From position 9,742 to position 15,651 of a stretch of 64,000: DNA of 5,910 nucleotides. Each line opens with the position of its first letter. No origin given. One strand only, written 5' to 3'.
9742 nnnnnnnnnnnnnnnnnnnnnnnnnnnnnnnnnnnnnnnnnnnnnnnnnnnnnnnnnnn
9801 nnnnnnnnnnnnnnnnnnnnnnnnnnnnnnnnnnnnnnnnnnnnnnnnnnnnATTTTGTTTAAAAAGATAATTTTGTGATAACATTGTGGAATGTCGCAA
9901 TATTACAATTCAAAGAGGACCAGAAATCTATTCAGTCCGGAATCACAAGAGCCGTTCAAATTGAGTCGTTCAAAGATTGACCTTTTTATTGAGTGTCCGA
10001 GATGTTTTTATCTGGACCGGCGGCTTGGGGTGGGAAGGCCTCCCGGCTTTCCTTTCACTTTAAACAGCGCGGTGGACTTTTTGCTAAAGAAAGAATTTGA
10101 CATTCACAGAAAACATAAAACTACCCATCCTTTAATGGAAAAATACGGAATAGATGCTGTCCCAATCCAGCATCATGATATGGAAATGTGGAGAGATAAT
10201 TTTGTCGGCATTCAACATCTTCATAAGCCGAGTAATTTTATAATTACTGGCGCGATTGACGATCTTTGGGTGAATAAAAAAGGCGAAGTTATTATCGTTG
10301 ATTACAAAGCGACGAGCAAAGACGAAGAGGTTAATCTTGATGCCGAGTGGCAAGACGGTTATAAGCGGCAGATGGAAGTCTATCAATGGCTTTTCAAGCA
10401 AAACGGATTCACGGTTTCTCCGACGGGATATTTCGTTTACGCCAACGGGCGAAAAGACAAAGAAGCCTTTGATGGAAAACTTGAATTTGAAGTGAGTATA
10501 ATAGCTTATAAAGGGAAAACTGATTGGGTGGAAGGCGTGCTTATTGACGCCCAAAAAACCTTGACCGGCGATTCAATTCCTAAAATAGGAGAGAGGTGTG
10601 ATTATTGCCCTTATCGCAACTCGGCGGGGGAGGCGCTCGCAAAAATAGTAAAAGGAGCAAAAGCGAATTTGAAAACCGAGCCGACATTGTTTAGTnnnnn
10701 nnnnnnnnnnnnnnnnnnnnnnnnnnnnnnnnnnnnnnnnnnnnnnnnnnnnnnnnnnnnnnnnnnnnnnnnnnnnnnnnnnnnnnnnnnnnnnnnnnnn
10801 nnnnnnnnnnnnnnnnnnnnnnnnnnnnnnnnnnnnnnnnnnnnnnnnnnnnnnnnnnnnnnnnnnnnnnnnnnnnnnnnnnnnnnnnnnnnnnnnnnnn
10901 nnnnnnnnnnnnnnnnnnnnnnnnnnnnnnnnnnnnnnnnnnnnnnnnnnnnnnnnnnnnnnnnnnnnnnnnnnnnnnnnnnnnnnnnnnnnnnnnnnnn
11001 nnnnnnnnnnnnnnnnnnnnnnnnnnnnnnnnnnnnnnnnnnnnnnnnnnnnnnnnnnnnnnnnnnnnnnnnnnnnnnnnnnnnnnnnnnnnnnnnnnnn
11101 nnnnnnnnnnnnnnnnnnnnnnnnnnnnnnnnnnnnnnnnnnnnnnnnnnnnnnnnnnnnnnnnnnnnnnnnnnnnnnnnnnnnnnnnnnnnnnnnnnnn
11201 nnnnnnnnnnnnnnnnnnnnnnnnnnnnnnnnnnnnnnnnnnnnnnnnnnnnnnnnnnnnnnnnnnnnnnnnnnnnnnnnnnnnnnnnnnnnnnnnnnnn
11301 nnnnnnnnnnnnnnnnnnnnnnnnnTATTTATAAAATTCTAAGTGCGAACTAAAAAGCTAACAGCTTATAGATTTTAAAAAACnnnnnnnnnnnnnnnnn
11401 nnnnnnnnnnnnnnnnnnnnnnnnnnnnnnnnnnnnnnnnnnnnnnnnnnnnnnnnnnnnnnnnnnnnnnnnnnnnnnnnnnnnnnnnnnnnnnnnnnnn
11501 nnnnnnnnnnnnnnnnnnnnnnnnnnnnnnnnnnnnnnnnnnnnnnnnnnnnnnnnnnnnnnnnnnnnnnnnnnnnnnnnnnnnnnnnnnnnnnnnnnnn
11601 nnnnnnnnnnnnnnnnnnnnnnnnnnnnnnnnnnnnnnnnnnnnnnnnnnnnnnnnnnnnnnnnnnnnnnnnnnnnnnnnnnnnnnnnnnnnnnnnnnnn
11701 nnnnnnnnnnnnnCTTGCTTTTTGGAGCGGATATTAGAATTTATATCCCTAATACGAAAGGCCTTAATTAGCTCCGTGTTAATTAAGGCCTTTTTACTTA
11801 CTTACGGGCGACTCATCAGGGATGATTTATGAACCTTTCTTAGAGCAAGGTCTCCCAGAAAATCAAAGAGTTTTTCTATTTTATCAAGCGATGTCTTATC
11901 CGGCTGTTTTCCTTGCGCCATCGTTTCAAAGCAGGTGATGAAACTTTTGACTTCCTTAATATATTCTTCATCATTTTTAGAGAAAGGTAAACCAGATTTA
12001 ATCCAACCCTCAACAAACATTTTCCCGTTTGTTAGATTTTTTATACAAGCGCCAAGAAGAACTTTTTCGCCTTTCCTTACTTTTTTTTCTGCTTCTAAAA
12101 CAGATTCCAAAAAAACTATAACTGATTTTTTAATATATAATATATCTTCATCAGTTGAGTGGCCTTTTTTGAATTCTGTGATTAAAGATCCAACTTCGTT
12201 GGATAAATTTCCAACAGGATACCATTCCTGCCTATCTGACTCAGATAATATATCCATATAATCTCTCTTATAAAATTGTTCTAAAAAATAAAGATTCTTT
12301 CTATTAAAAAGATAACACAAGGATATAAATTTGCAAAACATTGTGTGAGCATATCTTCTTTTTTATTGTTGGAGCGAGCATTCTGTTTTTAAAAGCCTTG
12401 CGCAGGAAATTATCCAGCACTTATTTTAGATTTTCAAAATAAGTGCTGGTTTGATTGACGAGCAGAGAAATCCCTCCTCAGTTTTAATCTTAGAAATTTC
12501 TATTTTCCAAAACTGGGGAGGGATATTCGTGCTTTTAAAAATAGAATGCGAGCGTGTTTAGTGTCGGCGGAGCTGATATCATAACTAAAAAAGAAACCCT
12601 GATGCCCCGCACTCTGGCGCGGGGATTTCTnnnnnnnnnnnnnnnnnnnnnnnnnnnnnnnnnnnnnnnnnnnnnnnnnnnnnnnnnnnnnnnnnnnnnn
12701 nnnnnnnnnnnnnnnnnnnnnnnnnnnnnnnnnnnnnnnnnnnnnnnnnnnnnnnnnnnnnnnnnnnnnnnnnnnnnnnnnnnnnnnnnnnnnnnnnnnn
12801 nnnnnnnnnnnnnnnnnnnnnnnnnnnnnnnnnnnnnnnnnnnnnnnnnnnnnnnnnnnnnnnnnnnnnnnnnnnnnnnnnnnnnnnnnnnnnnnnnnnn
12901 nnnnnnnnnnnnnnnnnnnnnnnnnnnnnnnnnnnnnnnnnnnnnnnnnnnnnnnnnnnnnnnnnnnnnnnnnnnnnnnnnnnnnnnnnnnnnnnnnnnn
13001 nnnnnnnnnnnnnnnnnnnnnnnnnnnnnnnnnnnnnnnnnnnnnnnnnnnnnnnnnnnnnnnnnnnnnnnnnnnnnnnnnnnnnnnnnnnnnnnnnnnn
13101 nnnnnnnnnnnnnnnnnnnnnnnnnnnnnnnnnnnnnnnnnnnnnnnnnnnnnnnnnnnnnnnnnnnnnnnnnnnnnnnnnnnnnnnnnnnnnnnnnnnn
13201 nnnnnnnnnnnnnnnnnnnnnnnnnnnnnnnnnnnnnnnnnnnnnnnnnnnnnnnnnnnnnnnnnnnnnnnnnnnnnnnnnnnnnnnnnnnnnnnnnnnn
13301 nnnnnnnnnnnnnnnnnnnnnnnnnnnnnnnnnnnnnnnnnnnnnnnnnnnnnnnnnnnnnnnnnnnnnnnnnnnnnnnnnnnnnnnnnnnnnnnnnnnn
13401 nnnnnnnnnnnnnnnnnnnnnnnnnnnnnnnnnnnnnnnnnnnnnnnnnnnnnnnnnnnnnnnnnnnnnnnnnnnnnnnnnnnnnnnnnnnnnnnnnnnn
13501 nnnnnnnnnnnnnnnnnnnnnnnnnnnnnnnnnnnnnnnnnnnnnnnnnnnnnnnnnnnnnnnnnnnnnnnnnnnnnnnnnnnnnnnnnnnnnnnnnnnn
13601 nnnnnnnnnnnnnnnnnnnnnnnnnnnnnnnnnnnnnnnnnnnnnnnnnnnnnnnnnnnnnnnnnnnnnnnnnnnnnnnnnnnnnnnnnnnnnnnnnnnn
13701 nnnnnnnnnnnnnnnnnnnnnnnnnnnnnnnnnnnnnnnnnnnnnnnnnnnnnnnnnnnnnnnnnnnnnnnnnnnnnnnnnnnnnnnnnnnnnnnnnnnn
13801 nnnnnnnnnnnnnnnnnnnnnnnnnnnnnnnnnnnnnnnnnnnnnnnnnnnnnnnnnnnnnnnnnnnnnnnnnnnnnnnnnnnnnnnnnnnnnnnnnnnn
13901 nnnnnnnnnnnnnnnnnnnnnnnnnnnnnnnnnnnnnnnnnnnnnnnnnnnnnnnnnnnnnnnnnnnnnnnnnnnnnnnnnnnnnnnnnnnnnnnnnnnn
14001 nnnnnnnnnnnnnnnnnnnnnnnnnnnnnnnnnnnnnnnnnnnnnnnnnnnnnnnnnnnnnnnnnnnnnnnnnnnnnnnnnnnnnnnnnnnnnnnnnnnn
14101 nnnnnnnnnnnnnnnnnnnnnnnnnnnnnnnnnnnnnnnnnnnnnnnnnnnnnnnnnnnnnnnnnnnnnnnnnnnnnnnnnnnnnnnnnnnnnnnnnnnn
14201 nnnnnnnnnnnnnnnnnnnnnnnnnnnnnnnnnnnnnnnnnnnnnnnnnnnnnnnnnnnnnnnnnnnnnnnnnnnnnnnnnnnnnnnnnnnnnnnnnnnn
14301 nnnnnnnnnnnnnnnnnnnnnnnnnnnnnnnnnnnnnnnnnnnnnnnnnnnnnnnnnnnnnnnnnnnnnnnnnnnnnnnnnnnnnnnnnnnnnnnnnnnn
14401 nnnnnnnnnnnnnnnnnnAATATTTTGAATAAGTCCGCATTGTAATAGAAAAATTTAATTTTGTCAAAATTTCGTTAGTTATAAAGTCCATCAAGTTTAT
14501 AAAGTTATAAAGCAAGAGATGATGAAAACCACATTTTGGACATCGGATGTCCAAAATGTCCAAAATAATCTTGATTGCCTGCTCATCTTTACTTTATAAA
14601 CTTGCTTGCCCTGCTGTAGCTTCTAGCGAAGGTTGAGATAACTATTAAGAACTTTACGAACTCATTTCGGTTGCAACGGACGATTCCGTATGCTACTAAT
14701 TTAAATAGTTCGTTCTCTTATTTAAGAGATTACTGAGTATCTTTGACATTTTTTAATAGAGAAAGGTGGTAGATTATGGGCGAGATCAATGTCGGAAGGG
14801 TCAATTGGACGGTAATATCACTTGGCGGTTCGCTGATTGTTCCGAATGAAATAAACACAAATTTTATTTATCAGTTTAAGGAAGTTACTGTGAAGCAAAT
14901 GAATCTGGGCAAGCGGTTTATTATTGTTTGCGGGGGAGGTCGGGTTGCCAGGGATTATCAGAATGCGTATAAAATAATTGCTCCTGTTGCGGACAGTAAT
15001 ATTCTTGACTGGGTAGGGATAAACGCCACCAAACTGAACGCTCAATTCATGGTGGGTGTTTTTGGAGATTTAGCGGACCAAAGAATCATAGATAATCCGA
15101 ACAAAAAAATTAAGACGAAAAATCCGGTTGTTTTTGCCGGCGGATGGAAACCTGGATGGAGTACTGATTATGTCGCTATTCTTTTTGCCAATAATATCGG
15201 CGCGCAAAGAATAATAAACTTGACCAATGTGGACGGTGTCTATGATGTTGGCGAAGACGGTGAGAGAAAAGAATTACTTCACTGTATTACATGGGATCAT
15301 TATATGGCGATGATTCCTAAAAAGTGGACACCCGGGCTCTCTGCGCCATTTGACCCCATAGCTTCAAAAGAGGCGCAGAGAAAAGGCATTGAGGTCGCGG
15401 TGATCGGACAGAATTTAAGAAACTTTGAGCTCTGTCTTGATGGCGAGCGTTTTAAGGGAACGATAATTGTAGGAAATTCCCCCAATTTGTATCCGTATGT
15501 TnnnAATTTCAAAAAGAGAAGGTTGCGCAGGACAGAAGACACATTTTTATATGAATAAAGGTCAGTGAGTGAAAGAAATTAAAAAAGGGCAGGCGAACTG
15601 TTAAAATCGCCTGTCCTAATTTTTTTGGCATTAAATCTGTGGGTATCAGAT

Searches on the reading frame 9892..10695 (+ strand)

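Call 22: search_protein_families(library=pfam, proteins=[window:9892-10695:+], max_evalue=0.00001)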
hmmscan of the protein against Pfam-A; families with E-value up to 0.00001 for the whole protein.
window:9892-10695:+ (268 aa): 1 family
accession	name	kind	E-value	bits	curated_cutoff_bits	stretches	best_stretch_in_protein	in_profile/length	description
PF12705.13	PDDEXK_1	-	2.8e-15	57.4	22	1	105-243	120-244/247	PD-(D/E)XK nuclease superfamily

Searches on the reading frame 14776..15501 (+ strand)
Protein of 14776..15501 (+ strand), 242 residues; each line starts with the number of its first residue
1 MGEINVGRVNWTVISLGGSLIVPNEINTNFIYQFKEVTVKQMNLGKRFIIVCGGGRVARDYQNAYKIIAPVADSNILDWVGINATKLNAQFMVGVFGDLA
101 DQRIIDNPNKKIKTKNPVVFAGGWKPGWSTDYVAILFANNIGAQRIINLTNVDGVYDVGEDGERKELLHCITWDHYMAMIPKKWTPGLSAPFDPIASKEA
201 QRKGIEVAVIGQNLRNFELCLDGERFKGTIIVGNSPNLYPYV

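Call 24: search_protein_families(library=pfam, proteins=[window:14776-15501:+], max_evalue=0.00001)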
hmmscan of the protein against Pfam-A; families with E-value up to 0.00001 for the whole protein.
window:14776-15501:+ (242 aa): 1 family
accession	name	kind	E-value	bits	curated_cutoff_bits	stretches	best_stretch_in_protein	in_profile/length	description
PF00696.33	AA_kinase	-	1.3e-21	77.9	24.9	1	11-210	2-233/234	Amino acid kinase family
